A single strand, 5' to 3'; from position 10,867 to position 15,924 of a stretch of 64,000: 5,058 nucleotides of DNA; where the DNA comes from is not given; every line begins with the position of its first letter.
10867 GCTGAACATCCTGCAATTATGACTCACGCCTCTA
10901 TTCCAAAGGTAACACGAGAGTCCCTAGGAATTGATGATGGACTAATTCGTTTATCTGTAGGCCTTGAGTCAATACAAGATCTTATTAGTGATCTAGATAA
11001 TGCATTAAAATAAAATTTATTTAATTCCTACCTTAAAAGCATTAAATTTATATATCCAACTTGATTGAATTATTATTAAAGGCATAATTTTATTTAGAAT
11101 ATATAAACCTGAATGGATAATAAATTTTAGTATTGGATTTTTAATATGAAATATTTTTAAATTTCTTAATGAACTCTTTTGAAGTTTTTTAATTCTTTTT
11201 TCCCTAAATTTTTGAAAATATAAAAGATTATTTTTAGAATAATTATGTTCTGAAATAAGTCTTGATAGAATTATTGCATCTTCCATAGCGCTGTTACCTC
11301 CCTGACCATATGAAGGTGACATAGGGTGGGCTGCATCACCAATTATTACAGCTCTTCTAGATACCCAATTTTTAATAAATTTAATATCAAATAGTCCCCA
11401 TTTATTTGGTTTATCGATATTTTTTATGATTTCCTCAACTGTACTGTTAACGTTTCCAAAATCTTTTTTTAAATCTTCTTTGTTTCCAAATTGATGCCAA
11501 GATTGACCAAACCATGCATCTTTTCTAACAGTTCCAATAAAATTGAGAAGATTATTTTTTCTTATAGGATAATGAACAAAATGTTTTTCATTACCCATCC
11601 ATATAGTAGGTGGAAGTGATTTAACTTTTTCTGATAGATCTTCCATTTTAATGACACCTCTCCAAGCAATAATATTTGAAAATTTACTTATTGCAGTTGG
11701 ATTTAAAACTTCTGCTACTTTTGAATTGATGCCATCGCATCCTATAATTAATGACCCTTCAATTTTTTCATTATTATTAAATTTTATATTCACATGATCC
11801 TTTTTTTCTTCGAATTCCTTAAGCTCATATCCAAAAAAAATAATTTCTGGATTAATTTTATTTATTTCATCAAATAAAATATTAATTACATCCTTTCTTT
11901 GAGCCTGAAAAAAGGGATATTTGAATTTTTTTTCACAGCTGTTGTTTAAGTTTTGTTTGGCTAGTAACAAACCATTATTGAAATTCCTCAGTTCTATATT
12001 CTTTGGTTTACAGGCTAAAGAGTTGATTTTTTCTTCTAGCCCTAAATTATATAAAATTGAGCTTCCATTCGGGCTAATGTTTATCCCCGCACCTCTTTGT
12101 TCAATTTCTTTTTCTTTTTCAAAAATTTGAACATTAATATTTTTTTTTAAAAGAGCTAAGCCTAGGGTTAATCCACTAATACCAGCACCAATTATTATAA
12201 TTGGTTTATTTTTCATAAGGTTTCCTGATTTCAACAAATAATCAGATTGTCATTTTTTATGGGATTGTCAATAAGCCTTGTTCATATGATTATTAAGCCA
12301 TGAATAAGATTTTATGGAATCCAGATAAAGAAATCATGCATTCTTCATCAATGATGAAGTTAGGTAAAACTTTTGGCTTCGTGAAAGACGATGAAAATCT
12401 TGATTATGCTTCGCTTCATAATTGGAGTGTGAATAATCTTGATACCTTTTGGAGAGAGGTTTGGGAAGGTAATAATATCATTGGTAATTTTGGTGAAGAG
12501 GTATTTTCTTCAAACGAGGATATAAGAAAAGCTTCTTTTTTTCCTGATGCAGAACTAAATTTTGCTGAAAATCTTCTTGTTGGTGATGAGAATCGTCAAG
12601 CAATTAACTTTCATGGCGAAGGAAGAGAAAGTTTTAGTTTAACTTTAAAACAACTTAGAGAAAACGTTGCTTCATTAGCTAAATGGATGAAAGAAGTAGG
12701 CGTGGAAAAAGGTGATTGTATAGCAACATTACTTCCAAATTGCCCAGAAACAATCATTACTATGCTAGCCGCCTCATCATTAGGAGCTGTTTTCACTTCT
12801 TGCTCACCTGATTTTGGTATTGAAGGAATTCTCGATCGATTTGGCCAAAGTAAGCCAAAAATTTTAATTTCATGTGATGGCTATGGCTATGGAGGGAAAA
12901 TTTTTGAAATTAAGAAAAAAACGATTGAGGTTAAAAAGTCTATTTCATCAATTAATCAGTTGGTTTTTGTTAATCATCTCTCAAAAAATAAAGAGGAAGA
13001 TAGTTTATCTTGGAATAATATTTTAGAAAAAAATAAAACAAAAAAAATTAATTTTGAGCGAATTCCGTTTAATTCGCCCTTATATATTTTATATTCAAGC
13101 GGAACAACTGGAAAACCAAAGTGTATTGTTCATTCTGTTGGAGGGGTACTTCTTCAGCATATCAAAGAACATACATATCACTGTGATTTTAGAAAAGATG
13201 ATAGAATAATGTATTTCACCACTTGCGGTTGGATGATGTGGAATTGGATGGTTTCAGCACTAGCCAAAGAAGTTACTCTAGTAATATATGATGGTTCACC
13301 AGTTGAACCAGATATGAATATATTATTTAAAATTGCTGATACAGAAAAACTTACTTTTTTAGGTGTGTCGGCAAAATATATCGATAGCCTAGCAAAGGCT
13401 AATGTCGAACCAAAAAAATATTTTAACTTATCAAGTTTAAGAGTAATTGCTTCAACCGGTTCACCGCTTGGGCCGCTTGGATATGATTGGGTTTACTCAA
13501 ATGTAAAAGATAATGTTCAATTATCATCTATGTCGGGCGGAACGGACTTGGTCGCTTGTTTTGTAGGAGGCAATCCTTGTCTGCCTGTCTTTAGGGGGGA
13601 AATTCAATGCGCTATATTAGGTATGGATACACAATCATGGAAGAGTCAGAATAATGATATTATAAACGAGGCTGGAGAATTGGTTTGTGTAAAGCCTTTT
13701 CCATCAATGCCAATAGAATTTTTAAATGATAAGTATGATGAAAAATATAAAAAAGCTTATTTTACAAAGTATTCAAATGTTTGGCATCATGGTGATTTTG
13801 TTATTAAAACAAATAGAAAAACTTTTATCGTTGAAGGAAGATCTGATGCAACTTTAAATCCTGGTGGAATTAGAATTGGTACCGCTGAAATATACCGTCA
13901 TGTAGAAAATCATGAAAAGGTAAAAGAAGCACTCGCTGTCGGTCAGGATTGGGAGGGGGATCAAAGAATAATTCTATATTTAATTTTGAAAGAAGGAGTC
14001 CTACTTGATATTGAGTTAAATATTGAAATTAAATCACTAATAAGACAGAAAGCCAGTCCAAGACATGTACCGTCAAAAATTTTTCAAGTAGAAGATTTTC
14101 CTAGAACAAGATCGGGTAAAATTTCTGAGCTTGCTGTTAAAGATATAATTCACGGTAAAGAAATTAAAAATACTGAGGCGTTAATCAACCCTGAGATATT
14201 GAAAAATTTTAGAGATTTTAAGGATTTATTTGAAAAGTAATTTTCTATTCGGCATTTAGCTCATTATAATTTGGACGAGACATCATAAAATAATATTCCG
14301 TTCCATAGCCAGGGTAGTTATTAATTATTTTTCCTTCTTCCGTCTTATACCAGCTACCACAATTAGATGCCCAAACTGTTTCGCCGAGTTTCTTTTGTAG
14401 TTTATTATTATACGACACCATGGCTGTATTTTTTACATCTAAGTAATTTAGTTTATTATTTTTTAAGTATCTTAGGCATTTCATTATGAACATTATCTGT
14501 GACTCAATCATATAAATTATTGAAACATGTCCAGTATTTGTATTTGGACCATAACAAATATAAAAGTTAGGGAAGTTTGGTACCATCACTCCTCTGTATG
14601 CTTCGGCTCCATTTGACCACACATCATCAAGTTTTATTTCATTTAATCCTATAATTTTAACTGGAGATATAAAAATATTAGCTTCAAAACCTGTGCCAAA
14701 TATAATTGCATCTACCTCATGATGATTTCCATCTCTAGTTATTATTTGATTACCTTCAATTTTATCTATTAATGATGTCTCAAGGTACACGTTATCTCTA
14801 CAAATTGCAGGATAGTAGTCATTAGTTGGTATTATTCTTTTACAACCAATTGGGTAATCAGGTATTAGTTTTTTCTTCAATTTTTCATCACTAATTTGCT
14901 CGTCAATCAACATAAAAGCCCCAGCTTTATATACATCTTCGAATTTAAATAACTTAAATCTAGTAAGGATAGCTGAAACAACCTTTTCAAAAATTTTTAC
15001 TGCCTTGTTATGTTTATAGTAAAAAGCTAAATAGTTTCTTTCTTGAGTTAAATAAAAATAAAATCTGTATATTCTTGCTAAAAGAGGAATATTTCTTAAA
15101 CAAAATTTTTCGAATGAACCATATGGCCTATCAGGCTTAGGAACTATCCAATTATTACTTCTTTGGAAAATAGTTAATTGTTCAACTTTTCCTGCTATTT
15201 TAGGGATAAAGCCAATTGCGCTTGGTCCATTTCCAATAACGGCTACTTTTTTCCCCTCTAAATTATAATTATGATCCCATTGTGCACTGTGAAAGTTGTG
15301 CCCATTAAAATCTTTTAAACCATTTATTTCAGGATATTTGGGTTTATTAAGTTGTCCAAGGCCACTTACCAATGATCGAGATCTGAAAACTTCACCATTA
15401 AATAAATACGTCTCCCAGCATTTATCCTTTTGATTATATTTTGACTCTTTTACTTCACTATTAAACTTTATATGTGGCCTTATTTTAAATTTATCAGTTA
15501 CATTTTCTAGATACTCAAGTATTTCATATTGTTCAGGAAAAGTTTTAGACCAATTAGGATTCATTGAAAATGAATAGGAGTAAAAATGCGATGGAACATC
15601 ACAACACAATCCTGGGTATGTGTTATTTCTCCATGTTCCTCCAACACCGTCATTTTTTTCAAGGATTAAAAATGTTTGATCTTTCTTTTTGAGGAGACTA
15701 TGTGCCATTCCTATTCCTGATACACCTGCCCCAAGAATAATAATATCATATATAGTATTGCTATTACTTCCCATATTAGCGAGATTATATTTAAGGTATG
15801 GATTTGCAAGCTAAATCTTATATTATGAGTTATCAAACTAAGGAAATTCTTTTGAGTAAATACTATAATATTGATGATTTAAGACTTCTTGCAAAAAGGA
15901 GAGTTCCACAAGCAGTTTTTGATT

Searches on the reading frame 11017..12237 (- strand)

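Call 56: search_protein_families(library=pfam, proteins=[window:11017-12237:-], max_evalue=0.00001)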
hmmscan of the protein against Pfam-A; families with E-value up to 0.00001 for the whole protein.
window:11017-12237:- (406 aa): 2 families
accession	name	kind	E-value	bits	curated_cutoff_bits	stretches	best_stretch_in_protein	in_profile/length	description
PF01494.25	FAD_binding_3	-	2.4e-27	96.5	22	1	12-331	3-321/349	FAD binding domain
PF03486.20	HI0933_like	-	9.6e-06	25.7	50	0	13-166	3-160/244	HI0933-like protein Rossmann domain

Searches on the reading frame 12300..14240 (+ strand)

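Call 29: search_protein_families(library=pfam, proteins=[window:12300-14240:+], max_evalue=0.00001)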
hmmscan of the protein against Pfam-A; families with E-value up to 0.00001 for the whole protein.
window:12300-14240:+ (646 aa): 3 families
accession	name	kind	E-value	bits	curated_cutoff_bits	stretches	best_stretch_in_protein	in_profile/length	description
PF00501.34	AMP-binding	-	2.3e-42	145.6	29.9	1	98-419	10-326/384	AMP-binding enzyme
PF13193.12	AMP-binding_C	-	3.8e-08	34.6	24.5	1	537-607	8-76/76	AMP-binding enzyme C-terminal domain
PF16177.11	ACAS_N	-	2.5e-07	30.9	27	1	36-91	1-54/55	Acetyl-coenzyme A synthetase N-terminus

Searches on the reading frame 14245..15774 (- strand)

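Call 56: search_protein_families(library=pfam, proteins=[window:14245-15774:-], max_evalue=0.00001)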
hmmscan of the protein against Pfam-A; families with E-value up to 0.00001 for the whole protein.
window:14245-15774:- (509 aa): 5 families
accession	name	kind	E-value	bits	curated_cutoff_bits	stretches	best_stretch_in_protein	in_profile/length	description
PF13738.12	Pyr_redox_3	-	4.6e-17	62.7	30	1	12-211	1-201/305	Pyridine nucleotide-disulphide oxidoreductase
PF00743.25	FMO-like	-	1.1e-13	51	22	1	11-213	4-222/532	Flavin-binding monooxygenase-like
PF13450.12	NAD_binding_8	-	1.9e-09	38.1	21.9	1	13-78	1-64/68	NAD(P)-binding Rossmann-like domain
PF07992.20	Pyr_redox_2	-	4.4e-09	36.6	26.1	1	9-207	1-175/291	Pyridine nucleotide-disulphide oxidoreductase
PF13434.12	Lys_Orn_oxgnase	-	7.5e-09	35.6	21.3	1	74-206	86-222/339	L-lysine 6-monooxygenase/L-ornithine 5-monooxygenase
